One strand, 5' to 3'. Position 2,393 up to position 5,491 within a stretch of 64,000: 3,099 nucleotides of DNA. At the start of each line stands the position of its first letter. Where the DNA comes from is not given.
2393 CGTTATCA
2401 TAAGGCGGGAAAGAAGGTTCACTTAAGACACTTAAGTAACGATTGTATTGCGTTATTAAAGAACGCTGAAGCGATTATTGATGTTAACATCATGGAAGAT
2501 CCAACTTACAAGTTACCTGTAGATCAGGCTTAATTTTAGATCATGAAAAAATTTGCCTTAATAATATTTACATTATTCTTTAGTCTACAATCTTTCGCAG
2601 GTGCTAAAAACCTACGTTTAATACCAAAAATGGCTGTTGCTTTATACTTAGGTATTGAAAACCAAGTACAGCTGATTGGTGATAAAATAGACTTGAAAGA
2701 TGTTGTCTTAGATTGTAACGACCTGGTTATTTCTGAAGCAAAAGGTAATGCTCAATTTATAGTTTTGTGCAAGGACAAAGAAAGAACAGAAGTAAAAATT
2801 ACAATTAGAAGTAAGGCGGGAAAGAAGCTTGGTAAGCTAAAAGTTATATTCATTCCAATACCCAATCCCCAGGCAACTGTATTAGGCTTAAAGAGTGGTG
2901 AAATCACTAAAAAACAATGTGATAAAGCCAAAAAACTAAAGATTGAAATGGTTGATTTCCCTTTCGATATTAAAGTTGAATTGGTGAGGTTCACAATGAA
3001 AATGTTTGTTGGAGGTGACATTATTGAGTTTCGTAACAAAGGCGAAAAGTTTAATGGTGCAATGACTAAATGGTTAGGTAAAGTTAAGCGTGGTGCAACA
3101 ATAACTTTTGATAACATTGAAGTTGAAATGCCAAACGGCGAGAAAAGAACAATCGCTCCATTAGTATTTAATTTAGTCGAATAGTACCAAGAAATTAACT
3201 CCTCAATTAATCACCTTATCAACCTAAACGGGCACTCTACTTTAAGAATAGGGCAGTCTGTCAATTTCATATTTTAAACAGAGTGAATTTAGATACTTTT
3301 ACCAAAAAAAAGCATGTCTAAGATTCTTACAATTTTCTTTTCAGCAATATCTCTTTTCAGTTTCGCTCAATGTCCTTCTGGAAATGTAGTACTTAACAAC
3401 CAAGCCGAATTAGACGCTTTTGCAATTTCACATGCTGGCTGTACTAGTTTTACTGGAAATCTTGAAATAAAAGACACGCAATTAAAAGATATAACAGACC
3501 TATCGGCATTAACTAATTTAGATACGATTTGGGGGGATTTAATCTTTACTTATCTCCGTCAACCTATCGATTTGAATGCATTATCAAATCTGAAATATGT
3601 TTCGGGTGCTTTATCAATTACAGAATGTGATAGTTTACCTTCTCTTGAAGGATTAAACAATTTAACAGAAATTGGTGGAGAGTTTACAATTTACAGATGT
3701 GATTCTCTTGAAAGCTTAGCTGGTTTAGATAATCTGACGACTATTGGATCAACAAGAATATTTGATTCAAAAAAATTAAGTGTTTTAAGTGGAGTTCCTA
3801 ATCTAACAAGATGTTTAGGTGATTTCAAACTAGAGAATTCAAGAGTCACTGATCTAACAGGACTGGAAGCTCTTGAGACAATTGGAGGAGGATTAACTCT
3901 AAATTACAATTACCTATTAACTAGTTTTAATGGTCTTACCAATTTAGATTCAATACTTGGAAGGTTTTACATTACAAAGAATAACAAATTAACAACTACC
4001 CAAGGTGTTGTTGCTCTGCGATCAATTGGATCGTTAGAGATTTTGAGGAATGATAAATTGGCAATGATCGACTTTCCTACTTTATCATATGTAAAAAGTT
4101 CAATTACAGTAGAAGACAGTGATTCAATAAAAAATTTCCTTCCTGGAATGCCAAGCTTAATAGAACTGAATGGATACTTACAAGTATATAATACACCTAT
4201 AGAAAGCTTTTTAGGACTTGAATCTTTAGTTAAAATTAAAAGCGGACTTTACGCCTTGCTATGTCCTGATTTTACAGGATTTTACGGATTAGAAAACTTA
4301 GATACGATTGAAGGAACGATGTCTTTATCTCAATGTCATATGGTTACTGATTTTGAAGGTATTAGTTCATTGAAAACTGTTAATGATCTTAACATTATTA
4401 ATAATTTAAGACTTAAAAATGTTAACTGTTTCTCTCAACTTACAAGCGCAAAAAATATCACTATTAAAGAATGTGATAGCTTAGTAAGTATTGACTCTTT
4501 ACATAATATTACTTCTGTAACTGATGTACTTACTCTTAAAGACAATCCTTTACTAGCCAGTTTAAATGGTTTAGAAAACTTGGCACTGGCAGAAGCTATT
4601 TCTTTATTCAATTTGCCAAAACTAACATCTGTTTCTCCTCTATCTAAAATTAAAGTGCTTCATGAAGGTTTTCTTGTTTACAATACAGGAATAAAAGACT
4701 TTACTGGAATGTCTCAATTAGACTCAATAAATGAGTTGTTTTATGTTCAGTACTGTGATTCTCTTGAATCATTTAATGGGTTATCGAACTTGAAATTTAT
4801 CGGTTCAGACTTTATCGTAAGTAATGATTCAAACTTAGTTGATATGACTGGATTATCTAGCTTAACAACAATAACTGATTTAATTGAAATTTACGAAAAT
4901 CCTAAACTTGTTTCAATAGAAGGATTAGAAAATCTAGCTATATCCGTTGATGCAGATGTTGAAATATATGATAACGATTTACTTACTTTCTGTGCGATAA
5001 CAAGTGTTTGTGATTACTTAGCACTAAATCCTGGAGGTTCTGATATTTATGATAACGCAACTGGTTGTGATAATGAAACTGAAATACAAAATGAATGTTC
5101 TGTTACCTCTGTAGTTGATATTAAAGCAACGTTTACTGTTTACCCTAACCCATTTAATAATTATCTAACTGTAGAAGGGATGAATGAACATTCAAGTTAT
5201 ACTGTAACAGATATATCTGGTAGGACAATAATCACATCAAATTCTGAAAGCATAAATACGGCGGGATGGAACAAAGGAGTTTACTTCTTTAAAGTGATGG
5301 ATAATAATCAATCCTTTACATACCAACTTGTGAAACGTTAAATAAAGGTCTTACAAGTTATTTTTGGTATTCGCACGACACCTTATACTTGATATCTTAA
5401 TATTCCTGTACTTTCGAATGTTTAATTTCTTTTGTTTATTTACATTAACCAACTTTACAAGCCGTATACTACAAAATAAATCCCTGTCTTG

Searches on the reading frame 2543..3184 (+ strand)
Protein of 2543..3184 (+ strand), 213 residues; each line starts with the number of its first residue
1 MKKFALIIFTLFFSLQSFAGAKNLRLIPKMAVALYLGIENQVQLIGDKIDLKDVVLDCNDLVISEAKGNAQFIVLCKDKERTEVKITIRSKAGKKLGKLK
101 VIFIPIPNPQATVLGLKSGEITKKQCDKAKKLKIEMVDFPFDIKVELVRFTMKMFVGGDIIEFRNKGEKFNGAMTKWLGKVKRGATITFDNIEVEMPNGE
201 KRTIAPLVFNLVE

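Call 10: search_protein_families(library=pfam, proteins=[window:2543-3184:+], max_evalue=0.001)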
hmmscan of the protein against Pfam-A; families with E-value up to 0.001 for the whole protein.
window:2543-3184:+ (213 aa): 1 family
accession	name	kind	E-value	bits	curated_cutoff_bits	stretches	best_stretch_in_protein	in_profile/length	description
PF12080.14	GldM_4th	-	2.1e-13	51.4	24.6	1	107-209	1-111/114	GldM C-terminal domain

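Call 12: search_protein_families(library=ncbifam, proteins=[window:2543-3184:+], max_evalue=1)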
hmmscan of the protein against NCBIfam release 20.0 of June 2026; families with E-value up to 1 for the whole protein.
window:2543-3184:+ (213 aa): 1 family
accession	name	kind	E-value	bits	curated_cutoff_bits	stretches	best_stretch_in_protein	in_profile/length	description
TIGR03517.2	GldM_gliding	equivalog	4.1e-11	42.3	180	1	28-205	329-517/524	type IX secretion system motor protein PorM/GldM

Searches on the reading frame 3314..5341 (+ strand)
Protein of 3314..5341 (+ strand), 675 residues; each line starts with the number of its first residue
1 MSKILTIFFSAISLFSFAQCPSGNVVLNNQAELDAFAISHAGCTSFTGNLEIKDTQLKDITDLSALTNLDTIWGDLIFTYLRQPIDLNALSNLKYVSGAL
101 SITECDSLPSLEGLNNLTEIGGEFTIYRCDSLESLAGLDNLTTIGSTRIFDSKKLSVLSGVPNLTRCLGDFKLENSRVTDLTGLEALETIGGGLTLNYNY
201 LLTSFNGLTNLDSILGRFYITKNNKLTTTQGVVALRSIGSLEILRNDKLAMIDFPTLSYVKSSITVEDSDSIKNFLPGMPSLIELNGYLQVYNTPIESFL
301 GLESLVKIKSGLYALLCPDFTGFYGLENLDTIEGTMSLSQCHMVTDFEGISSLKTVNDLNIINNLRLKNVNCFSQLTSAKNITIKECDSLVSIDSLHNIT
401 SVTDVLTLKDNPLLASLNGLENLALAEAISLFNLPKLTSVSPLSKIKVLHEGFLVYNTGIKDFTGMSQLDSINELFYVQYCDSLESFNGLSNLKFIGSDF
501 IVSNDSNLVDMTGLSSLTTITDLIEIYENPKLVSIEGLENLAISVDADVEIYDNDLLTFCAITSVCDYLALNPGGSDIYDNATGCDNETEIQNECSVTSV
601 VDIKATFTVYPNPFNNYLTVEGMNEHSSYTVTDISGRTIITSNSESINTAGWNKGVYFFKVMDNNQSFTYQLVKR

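Call 10: search_protein_families(library=pfam, proteins=[window:3314-5341:+], max_evalue=0.001)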
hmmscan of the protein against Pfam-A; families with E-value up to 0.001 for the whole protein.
window:3314-5341:+ (675 aa): 4 families
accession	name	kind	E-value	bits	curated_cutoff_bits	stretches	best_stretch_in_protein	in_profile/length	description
PF01030.30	Recep_L_domain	-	2.5e-21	76.3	21.8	2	42-99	1-58/112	Receptor L domain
PF23952.1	LRR_EndoS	-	9.7e-17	61.7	27.9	0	327-394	19-88/116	Endo-beta-N-acetylglucosaminidase EndoS LRR domain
PF18962.6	Por_Secre_tail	-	2e-11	44.5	27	1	609-671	1-72/75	Secretion system C-terminal sorting domain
PF13306.12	LRR_5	-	5.8e-07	29.9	27.7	0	103-191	31-116/127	BspA type Leucine rich repeat region (6 copies)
